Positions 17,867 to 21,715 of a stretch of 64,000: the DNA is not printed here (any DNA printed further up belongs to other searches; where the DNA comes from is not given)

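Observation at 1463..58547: Strongly over-represented oligomer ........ (extended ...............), dispersed in genes and spacers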

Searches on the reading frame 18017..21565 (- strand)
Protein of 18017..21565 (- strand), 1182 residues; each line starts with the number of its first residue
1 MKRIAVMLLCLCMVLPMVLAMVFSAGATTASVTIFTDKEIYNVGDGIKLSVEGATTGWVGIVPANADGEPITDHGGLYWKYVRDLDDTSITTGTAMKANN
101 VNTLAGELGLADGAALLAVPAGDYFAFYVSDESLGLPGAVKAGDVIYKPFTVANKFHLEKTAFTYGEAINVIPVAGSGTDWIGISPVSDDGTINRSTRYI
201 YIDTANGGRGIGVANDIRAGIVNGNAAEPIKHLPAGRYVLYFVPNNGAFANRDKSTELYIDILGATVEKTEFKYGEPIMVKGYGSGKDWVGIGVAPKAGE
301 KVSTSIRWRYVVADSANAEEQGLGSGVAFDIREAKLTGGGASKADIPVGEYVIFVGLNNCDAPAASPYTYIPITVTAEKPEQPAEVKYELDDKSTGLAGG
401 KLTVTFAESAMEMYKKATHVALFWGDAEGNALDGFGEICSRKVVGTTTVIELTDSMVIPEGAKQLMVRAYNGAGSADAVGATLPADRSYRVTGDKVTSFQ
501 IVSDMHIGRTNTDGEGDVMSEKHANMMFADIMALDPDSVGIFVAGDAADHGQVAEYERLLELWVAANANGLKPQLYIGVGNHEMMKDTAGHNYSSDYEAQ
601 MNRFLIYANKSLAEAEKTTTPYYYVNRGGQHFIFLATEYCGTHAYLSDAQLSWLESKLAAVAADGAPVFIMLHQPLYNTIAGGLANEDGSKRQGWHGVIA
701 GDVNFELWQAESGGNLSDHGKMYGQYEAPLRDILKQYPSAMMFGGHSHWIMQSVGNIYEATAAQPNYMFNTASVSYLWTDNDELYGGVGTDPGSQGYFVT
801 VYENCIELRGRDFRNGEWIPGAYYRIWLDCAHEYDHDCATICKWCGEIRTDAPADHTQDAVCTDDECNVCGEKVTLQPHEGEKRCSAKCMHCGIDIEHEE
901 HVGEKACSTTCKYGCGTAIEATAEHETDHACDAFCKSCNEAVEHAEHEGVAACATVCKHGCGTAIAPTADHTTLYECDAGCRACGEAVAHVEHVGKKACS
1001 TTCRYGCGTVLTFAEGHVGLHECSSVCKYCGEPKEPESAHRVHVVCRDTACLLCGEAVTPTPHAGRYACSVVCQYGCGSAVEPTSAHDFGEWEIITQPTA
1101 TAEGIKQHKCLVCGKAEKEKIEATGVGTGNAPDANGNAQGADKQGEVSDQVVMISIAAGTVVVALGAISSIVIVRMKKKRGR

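Call 5: find_encoding_contigs(protein=window:18017-21565:-, flank=10000, max_places=6)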
Protein window:18017-21565:- (1182 aa): 22 contigs read that carry it; 6 places shown.
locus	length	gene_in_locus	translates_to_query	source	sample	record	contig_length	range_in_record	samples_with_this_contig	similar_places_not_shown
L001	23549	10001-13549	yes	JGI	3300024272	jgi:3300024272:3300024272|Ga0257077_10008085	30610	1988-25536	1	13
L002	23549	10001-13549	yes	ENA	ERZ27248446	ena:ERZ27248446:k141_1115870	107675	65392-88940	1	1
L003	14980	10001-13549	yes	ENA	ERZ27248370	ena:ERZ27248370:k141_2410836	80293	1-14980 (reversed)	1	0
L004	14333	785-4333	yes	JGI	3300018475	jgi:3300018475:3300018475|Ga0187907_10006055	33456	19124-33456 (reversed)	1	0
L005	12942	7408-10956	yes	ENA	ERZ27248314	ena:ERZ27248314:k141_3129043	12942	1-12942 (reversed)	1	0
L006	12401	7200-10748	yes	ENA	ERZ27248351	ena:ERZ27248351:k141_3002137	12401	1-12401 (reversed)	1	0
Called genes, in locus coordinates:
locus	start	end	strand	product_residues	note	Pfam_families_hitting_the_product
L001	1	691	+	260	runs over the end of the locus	PF00696:AA_kinase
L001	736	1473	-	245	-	PF13306:LRR_5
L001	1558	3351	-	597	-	PF01336:tRNA_anti-codon, PF00152:tRNA-synt_2, PF01409:tRNA-synt_2d (faint), PF02938:GAD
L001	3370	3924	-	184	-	PF00156:Pribosyltran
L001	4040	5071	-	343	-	PF21694:DNA_pol3_delta_C, PF14840:DNA_pol3_delt_C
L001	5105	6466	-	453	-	PF01554:MatE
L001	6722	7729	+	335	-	PF02540:NAD_synthase (weak), PF01171:ATP_bind_3 (faint), PF00958:GMP_synt_C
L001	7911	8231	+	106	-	PF13601:HTH_34 (weak), PF03551:PadR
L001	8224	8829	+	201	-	PF22564:HAAS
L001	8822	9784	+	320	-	PF10988:DUF2807 (faint), PF13349:DUF4097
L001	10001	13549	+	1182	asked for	PF00149:Metallophos (weak)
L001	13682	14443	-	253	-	PF02535:Zip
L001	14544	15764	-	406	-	PF00291:PALP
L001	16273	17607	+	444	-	PF00890:FAD_binding_2 (weak), PF07992:Pyr_redox_2 (faint), PF12831:FAD_oxidored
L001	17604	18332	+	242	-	PF16227:DUF4886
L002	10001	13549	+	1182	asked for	PF00149:Metallophos (weak)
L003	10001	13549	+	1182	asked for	PF00149:Metallophos (weak)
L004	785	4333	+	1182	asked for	PF00149:Metallophos (weak)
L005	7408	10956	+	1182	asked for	PF00149:Metallophos (weak)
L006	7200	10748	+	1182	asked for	PF00149:Metallophos (weak)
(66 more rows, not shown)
